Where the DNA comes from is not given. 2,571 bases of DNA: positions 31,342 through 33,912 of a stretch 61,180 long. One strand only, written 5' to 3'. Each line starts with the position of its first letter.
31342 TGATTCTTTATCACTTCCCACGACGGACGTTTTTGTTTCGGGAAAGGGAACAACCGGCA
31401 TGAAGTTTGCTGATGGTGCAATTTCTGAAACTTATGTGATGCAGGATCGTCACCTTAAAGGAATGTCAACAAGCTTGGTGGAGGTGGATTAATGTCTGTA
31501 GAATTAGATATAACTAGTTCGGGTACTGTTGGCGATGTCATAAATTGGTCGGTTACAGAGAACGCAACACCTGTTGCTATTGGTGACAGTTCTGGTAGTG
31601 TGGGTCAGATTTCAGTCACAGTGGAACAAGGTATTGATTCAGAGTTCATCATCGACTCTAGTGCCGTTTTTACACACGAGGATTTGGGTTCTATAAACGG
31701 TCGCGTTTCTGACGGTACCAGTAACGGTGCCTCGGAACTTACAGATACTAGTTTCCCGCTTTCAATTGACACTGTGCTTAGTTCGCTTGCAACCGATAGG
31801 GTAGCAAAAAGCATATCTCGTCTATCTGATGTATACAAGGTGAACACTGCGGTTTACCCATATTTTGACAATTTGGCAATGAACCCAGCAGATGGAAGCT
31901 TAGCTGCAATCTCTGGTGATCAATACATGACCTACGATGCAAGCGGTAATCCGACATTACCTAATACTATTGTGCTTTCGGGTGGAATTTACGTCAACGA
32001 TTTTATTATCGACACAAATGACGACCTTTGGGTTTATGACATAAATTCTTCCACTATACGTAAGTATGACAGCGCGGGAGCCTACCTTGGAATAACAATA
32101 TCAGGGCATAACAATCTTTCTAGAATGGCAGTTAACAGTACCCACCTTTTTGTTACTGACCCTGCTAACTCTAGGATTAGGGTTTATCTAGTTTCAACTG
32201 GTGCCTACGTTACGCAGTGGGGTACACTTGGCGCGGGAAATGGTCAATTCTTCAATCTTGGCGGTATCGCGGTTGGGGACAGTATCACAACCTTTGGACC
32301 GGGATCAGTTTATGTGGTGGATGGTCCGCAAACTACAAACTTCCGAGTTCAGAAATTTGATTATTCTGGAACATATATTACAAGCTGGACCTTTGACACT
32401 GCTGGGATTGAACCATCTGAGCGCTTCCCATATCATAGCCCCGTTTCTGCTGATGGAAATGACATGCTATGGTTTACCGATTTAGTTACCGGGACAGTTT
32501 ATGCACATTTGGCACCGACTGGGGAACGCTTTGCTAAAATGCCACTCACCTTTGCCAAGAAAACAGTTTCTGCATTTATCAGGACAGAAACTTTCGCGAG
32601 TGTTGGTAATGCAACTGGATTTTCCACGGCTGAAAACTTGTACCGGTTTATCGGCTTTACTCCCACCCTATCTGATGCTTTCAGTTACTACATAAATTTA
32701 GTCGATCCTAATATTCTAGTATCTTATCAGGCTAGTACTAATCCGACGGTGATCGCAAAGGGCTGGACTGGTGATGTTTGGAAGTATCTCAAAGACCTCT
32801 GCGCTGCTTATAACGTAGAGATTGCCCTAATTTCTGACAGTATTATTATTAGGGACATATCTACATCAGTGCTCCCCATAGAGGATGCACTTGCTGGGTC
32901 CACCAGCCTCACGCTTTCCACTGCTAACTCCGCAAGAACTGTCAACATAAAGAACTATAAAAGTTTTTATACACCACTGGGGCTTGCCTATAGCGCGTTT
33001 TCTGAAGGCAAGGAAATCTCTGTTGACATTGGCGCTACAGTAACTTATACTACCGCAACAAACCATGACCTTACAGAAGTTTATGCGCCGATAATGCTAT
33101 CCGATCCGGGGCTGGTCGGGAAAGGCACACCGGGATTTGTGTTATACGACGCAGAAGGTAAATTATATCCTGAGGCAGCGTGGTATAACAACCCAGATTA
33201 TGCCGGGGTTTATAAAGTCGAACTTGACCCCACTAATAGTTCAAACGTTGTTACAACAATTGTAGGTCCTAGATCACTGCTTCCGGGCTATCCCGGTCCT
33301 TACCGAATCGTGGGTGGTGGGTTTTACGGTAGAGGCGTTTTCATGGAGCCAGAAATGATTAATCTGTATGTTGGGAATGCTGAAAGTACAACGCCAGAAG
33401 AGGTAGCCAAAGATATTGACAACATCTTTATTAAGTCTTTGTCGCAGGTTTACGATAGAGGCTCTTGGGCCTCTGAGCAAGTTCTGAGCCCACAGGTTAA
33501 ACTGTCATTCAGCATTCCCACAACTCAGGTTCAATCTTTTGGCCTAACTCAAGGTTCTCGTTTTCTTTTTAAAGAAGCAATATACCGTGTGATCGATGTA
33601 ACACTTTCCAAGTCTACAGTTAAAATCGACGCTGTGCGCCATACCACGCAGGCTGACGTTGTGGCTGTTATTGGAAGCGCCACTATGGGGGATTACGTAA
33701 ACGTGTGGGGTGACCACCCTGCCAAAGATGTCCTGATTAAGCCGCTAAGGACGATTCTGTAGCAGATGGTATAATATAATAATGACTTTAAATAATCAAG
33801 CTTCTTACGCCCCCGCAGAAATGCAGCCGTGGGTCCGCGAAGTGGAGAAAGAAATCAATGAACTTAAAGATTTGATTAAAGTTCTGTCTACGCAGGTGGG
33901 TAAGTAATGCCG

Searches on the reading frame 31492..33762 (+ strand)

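Call 18: search_protein_families(library=phrogs, max_evalue=0.001, proteins=[window:31492-33762:+])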
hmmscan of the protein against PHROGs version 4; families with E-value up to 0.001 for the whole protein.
window:31492-33762:+ (756 aa): 1 family
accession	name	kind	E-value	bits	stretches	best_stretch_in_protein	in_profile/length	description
phrog_14644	-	tail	3.5e-37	129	2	388-674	317-611/747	tail protein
